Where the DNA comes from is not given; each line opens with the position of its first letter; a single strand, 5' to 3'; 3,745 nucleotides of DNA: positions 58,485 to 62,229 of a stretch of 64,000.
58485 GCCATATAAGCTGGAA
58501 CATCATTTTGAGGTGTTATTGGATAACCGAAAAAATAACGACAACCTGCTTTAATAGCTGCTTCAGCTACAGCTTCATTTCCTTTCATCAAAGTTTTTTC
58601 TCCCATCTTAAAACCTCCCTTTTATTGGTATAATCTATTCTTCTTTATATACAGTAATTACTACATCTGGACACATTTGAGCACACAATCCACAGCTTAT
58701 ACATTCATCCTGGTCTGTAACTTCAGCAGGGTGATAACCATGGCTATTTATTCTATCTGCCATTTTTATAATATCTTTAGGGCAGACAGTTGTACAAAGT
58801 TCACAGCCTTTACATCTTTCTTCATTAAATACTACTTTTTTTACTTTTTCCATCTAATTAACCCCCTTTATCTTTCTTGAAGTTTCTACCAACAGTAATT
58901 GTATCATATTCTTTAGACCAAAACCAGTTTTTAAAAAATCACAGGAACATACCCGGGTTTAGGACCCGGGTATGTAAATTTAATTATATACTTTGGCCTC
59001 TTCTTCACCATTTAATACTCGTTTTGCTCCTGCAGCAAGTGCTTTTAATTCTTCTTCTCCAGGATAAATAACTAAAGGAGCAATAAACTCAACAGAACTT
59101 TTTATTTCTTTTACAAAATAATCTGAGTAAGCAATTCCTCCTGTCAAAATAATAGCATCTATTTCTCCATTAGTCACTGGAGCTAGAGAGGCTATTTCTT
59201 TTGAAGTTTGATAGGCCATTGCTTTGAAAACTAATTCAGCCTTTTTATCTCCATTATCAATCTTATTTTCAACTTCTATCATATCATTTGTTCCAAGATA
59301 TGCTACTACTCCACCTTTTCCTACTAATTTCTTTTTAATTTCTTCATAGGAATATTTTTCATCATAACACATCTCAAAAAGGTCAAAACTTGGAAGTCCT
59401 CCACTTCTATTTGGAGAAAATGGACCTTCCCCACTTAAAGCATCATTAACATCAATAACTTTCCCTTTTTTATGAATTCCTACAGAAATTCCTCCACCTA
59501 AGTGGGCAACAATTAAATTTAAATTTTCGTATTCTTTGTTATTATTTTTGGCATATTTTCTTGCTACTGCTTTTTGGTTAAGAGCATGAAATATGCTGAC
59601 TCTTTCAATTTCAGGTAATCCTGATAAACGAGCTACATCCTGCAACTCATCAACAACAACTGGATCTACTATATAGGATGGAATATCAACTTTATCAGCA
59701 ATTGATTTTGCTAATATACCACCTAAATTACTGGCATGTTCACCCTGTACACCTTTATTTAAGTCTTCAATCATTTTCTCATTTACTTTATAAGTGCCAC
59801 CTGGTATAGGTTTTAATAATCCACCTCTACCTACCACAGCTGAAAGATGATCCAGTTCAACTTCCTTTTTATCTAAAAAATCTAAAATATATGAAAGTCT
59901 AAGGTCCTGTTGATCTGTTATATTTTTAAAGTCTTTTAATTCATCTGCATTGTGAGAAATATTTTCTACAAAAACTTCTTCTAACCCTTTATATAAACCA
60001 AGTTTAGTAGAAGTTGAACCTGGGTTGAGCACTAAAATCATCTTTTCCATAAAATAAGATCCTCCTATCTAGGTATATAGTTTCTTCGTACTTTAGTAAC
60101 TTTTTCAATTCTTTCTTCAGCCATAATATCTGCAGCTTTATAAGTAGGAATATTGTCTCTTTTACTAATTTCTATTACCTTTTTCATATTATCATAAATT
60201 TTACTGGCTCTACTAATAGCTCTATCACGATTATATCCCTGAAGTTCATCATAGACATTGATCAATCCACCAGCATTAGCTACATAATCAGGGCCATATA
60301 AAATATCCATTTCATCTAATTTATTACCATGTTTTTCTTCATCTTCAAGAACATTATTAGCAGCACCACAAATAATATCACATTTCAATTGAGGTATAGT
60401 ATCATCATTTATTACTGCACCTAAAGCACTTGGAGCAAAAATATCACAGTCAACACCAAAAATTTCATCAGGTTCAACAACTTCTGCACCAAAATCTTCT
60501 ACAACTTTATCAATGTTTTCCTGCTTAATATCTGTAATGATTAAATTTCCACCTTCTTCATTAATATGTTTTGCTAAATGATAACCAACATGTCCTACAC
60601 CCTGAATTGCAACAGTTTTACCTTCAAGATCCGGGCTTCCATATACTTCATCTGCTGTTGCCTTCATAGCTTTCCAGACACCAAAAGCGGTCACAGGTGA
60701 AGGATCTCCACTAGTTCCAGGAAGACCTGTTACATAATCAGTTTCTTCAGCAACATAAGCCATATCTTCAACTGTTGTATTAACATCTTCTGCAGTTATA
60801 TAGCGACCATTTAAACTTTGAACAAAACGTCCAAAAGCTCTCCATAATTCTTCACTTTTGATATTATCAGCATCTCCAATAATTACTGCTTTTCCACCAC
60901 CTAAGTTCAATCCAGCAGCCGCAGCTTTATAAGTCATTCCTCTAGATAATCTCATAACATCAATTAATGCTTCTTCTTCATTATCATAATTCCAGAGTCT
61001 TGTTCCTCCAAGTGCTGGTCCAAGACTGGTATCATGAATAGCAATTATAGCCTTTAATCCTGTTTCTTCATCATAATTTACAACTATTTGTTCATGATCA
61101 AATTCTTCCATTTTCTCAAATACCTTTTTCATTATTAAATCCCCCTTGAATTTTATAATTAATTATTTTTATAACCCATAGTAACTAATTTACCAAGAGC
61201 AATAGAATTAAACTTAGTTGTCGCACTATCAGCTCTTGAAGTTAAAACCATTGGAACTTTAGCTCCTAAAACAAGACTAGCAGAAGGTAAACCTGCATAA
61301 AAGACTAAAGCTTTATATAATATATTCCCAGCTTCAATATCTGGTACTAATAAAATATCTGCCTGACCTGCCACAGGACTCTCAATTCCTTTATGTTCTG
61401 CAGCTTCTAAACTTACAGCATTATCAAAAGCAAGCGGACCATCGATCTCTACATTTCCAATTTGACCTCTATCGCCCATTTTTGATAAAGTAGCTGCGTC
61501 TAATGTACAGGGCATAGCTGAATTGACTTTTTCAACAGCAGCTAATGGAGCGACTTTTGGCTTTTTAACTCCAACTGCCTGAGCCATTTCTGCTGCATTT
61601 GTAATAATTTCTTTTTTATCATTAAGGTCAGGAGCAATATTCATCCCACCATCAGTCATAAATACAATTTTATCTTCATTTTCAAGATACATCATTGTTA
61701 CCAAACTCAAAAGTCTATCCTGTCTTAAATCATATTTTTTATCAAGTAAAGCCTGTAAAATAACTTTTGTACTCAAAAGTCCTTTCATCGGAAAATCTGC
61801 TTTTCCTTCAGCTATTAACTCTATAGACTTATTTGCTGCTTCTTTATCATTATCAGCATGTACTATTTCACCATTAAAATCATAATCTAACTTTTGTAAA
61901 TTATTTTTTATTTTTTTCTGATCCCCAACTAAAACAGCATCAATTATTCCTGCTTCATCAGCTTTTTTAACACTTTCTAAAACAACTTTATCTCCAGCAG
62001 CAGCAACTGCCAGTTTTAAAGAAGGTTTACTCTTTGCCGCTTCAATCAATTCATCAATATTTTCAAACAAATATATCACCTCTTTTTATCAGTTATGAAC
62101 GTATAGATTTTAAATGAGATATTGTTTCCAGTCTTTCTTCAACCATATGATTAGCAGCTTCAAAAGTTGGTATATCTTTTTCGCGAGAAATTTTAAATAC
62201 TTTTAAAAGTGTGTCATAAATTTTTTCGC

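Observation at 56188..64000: Predicted sigma-54/EBP-controlled amino-acid fermentation operon that swaps the BCKDH complex for a ferredoxin-dependent 2-oxoacid oxidoreductase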

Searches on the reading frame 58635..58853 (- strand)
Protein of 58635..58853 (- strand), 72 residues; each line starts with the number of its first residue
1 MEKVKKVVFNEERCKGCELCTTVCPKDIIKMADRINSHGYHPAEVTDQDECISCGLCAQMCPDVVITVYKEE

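Call 6: search_protein_families(library=pfam, proteins=[window:58635-58853:-])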
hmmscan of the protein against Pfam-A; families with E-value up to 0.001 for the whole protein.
window:58635-58853:- (72 aa): 16 families
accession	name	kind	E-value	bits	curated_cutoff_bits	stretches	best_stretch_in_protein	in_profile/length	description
PF00037.32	Fer4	-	1.5e-14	53.6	21.1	2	7-30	1-24/24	4Fe-4S binding domain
PF12838.12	Fer4_7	-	2.5e-14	53.9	27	2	13-62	1-49/52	4Fe-4S dicluster domain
PF14697.11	Fer4_21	-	2.1e-12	47.4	35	2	5-31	32-59/59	4Fe-4S dicluster domain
PF12797.12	Fer4_2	-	5.3e-11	42.2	24.5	2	6-25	2-21/22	4Fe-4S binding domain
PF13237.11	Fer4_10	-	4.2e-10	39.8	25.5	1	6-62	1-53/53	4Fe-4S dicluster domain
PF13187.11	Fer4_9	-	1.5e-09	38.2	27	1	13-63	1-49/52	4Fe-4S dicluster domain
PF12837.12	Fer4_6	-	8.2e-09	35.4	25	1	6-29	1-24/24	4Fe-4S binding domain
PF13183.11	Fer4_8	-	1.5e-07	32.3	27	0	49-62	3-16/68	4Fe-4S dicluster domain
PF25160.1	LdpA_Fe-S-bd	-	1.8e-07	31.3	27.6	1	9-33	23-47/49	LdpA Fe-S cluster-binding domain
PF13459.11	Fer4_15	-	2.3e-07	31.9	22.4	0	47-65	4-22/66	4Fe-4S single cluster domain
PF12800.12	Fer4_4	-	8.4e-07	29.3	24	0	12-26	2-16/17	4Fe-4S binding domain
PF13484.11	Fer4_16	-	8.6e-07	30.1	30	0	13-38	1-27/66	4Fe-4S double cluster binding domain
PF13370.11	Fer4_13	-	2e-06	28.8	24.5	1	47-64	2-19/58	4Fe-4S single cluster domain of Ferredoxin I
PF12798.12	Fer4_3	-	2.4e-05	25.3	27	0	14-28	1-15/15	4Fe-4S binding domain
PF17179.9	Fer4_22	-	3.2e-05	25.1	27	0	40-63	70-93/95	4Fe-4S dicluster domain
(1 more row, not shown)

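Call 7: search_protein_families(library=ncbifam, proteins=[window:58635-58853:-])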
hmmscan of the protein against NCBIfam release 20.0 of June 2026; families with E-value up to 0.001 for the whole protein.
window:58635-58853:- (72 aa): 79 families (the best 25 are shown)
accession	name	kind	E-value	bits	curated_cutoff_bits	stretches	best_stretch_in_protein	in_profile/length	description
NF007205.0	PRK09626.1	equivalog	3.9e-13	49.3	93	1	6-70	11-75/105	2-oxoglutarate-acceptor oxidoreductase subunit OorD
NF040864.1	HgcB_ferredoxin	equivalog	4.7e-13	48.8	99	1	2-68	4-63/93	mercury methylation ferredoxin HgcB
NF042909.1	FMH_DH_FwdF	exception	2.5e-11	43.3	375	1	6-71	251-316/336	tungsten-dependent formylmethanofuran dehydrogenase subunit FwdF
TIGR01971.1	NuoI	subfamily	3.7e-11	42.7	113.05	1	10-68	40-100/121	NADH-quinone oxidoreductase, chain I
NF042987.1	OGOR_delta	exception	1.3e-10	41.3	125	1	13-68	32-87/89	2-oxoglutarate ferredoxin oxidoreductase subunit delta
TIGR02179.1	PorD_KorD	subfamily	1.5e-10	41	60.05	1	45-70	21-46/78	2-oxoacid:acceptor oxidoreductase, delta subunit, pyruvate/2-ketoisovalerate family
NF004536.0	PRK05888.1-1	equivalog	8.2e-10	38.3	212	1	11-68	57-116/180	NADH-quinone oxidoreductase subunit NuoI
NF043039.1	HgcAB_like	equivalog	1.1e-09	38.3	285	1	4-64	292-347/350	HgcAB-like fusion protein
NF040684.1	PorD_Arch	equivalog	2.2e-09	37.3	120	1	7-32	57-82/85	pyruvate synthase subunit PorD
NF004542.0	PRK05888.2-3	equivalog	4e-09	36.2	248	1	10-68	81-141/203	NADH-quinone oxidoreductase subunit NuoI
NF006221.0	PRK08348.1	subfamily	4.7e-09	36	124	1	6-32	38-64/136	NADH-plastoquinone oxidoreductase subunit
NF007203.0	PRK09624.1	equivalog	6.7e-09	35.9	171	2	9-71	48-103/105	pyuvate ferredoxin oxidoreductase subunit delta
NF038196.1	ferrodoxin_EFR1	subfamily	8.6e-09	35.8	75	2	45-70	180-205/242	EFR1 family ferrodoxin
NF043069.1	T4HPD_activ_SAM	equivalog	1.2e-08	34.7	425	1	4-64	43-95/299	trans-4-hydroxy-L-proline dehydratase activase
TIGR04395.1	cutC_activ_rSAM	equivalog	2.6e-08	33.5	360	1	2-70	44-107/309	choline TMA-lyase-activating enzyme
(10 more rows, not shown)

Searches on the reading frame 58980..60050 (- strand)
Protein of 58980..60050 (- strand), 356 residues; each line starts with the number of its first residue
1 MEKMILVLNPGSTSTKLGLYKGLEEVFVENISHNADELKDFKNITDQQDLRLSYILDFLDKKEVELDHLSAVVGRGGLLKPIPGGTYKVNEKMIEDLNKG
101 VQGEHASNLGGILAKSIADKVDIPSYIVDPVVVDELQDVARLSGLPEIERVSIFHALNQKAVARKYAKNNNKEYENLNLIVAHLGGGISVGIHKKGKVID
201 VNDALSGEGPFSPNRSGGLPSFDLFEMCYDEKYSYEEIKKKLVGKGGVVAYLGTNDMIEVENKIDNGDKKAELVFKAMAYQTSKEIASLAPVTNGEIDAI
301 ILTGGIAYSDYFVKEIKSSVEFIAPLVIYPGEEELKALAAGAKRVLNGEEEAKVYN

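Call 6: search_protein_families(library=pfam, proteins=[window:58980-60050:-])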
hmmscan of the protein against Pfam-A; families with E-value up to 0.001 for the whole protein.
window:58980-60050:- (356 aa): 2 families
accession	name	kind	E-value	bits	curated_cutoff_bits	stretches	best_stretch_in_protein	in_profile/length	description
PF00871.23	Acetate_kinase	-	1.1e-20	74.1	22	1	154-316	177-342/392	Acetokinase family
PF00480.26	ROK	-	0.00014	21.9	22.9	1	158-321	107-259/294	ROK family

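Call 7: search_protein_families(library=ncbifam, proteins=[window:58980-60050:-])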
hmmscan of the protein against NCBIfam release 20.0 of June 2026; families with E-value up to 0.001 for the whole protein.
window:58980-60050:- (356 aa): 9 families
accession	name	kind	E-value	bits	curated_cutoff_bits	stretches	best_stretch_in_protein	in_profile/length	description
TIGR02707.1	butyr_kinase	equivalog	2.1e-167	556.5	289.1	1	5-353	2-350/351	butyrate kinase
NF002834.0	PRK03011.1-5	subfamily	5e-161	535.7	222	1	3-355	3-355/357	butyrate kinase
TIGR00016.1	ackA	subfamily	1.3e-24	86.7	293.4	1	154-316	184-348/405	acetate/propionate family kinase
NF009099.0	PRK12440.1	equivalog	7.1e-15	54.9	693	1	153-310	177-334/397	acetate/propionate family kinase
NF005520.0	PRK07157.1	equivalog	1.1e-12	47.8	561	1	154-316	178-341/400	acetate kinase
NF009045.0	PRK12379.1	equivalog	4.6e-12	45.4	580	1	153-317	173-338/402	propionate kinase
NF005462.0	PRK07058.1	equivalog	1.9e-11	43.6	486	1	154-308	179-330/396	acetate/propionate family kinase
NF009063.0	PRK12397.1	equivalog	2.4e-10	39.6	659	1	153-308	177-333/404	acetate/propionate family kinase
TIGR03281.1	methan_mark_12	hypoth_equivalog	0.00054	19.3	180.85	1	257-351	225-318/326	methanogenesis marker 12 protein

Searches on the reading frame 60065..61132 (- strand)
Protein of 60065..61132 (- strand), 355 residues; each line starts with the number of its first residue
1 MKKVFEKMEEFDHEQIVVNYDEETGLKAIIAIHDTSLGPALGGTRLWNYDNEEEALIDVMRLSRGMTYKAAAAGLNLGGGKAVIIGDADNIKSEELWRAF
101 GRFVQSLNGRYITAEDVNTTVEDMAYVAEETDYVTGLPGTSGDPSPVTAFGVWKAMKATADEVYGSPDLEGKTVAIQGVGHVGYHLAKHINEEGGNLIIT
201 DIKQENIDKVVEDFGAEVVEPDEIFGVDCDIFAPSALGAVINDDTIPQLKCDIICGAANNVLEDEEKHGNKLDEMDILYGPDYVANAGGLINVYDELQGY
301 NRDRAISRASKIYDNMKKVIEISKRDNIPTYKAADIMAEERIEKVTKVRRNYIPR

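Call 6: search_protein_families(library=pfam, proteins=[window:60065-61132:-])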
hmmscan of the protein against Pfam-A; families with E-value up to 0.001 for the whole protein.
window:60065-61132:- (355 aa): 4 families
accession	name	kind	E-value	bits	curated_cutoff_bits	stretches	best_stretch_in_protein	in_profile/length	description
PF02812.23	ELFV_dehydrog_N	-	1.6e-31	109.1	25.3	1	21-132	12-128/129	Glu/Leu/Phe/Val dehydrogenase, dimerisation domain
PF00208.27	ELFV_dehydrog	-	9.2e-21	75.1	23.4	2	206-348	88-239/241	Glutamate/Leucine/Phenylalanine/Valine dehydrogenase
PF02826.25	2-Hacid_dh_C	-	4.5e-06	26.6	25.1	1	160-226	25-90/178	D-isomer specific 2-hydroxyacid dehydrogenase, NAD binding domain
PF03721.20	UDPG_MGDP_dh_N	-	0.00072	19.6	27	0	173-213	2-42/187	UDP-glucose/GDP-mannose dehydrogenase family, NAD binding domain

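Call 7: search_protein_families(library=ncbifam, proteins=[window:60065-61132:-])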
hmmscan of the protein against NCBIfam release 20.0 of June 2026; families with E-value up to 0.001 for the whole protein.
window:60065-61132:- (355 aa): 13 families
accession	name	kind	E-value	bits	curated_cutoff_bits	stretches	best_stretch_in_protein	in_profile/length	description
NF035922.1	Trp_DH_ScyB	equivalog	3.2e-128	427.6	600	1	3-347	1-344/346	tryptophan dehydrogenase ScyB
NF040817.1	GdhA_Arch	equivalog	6.9e-26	91.4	750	1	33-349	61-414/419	glutamate dehydrogenase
NF041398.1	GluDhGdhB_Halo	equivalog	2.2e-23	82.8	620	1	28-349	53-406/410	glutamate dehydrogenase GdhB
NF006929.0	PRK09414.1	equivalog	7.2e-09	35.1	536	1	201-319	284-402/445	NADP-specific glutamate dehydrogenase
NF006619.0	PRK09186.1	equivalog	1.9e-06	27.7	255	1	169-276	2-106/256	oxidoreductase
NF010634.0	PRK14031.1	equivalog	9.1e-06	24.4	822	0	201-320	283-402/444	NADP-specific glutamate dehydrogenase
NF005559.1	PRK07231.1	subfamily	6.2e-05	22.6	215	1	169-242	2-72/249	glucose 1-dehydrogenase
NF005488.0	PRK07097.1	equivalog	7.1e-05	22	369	1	168-233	7-70/266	gluconate 5-dehydrogenase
NF004526.0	PRK05872.1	subfamily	0.00027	20.1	276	1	167-242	6-78/297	short-chain dehydrogenase/reductase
TIGR03911.1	pyrrolys_PylD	equivalog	0.00027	20.1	150.05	1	167-215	141-189/266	3-methylornithyl-N6-L-lysine dehydrogenase PylD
NF005880.0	PRK07831.1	equivalog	0.00028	20.5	336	1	160-255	7-103/263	SDR family oxidoreductase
NF050062.1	FlagModPtmA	equivalog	0.00058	19.5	350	1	169-257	2-89/256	flagellin modification protein PtmA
NF009093.0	PRK12429.1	subfamily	0.00082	18.7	258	0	169-245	3-77/259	3-hydroxybutyrate dehydrogenase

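Call 31: search_solved_structures(query=window:60065-61132:-, max_evalue=1e-20)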
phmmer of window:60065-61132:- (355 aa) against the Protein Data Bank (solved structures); distinct sequences matched with E-value up to 1e-20: 17.
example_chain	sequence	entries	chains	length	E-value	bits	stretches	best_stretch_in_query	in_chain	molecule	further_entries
6acf_A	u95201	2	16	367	2.6e-148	497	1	3-353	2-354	Leucine dehydrogenase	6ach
8gxd_A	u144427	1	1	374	2.8e-145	487.1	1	4-353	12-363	Glu/Leu/Phe/Val dehydrogenase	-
8hpe_A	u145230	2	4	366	1.9e-144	484.3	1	3-353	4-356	Leucine dehydrogenase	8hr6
1leh_A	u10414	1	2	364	2.7e-135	454.2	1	3-353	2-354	LEUCINE DEHYDROGENASE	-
3vpx_A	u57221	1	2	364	2.4e-134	451.1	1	3-353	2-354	Leucine dehydrogenase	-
5b37_A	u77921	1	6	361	2e-105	356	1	4-346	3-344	Tryptophan dehydrogenase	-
7vid_A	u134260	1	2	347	7.7e-79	268.6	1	5-340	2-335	Leucine dehydrogenase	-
1bw9_A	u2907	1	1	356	7.4e-57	196.3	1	10-344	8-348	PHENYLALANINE DEHYDROGENASE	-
1c1x_A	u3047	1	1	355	7.6e-57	196.2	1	10-344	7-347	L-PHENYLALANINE DEHYDROGENASE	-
1c1d_A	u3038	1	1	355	1.1e-56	195.8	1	10-344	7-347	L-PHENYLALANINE DEHYDROGENASE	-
1bxg_A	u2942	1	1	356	1.9e-56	195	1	10-344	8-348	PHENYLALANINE DEHYDROGENASE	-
1bw9_B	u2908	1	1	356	3.5e-56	194.1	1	10-344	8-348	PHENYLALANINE DEHYDROGENASE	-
1c1x_B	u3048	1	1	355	3.6e-56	194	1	10-344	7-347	PROTEIN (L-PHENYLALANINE DEHYDROGENASE)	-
1bxg_B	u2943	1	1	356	4.6e-56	193.7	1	10-344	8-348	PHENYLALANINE DEHYDROGENASE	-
1c1d_B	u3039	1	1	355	4.9e-56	193.6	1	10-344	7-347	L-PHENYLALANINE DEHYDROGENASE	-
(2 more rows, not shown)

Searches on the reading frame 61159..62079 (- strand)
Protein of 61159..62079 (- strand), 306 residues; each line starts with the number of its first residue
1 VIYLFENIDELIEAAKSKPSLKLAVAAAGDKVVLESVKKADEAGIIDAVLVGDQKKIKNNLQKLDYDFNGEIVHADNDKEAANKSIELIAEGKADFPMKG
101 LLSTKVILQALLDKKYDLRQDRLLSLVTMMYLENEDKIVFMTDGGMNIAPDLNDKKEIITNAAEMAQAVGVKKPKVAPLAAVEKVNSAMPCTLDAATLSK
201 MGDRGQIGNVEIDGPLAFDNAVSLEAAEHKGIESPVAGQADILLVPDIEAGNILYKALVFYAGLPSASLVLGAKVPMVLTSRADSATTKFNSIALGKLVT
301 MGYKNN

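Call 6: search_protein_families(library=pfam, proteins=[window:61159-62079:-])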
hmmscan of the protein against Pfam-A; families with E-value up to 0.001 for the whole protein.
window:61159-62079:- (306 aa): 1 family
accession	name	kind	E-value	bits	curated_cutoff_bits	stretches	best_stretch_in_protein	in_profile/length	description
PF01515.24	PTA_PTB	-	1e-46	160.3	24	2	82-295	105-317/319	Phosphate acetyl/butaryl transferase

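Call 7: search_protein_families(library=ncbifam, proteins=[window:61159-62079:-])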
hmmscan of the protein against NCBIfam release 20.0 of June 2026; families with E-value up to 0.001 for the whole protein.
window:61159-62079:- (306 aa): 11 families
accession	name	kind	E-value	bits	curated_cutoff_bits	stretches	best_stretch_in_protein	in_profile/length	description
NF004472.0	PRK05805.1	subfamily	2.3e-109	365.1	399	1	6-300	3-298/302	phosphate butyryltransferase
TIGR02706.1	P_butyryltrans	equivalog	7.1e-104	347.1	410.5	1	9-299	2-293/294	phosphate butyryltransferase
NF006045.0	PRK08190.1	subfamily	1.5e-98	330.6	282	1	7-302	163-459/467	bifunctional enoyl-CoA hydratase/phosphate acetyltransferase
NF005837.0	PRK07742.1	equivalog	1.6e-97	326.5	409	1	8-296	3-293/299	phosphate butyryltransferase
NF008852.0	PRK11890.1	subfamily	1.3e-91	307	413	1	8-301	10-304/315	phosphate acetyltransferase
TIGR02709.1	branched_ptb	equivalog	1.1e-45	156.4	475.15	1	61-294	36-266/271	branched-chain phosphotransacylase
NF007233.1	PRK09653.1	subfamily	2e-21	76.9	310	1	123-259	145-277/319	phosphotransacetylase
TIGR00651.1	pta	equivalog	3.7e-19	69.3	311.2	1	125-286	134-293/304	phosphate acetyltransferase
NF004167.0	PRK05632.1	equivalog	3.7e-18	65.5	418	1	123-258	529-660/708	phosphate acetyltransferase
NF009501.0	PRK12861.1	subfamily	5e-09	34.8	1178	1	127-283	587-744/764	NADP-dependent malic enzyme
TIGR03270.1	methan_mark_4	hypoth_equivalog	1.7e-08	34.1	190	1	83-294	8-202/204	methanogenesis marker protein Mmp4/MtxX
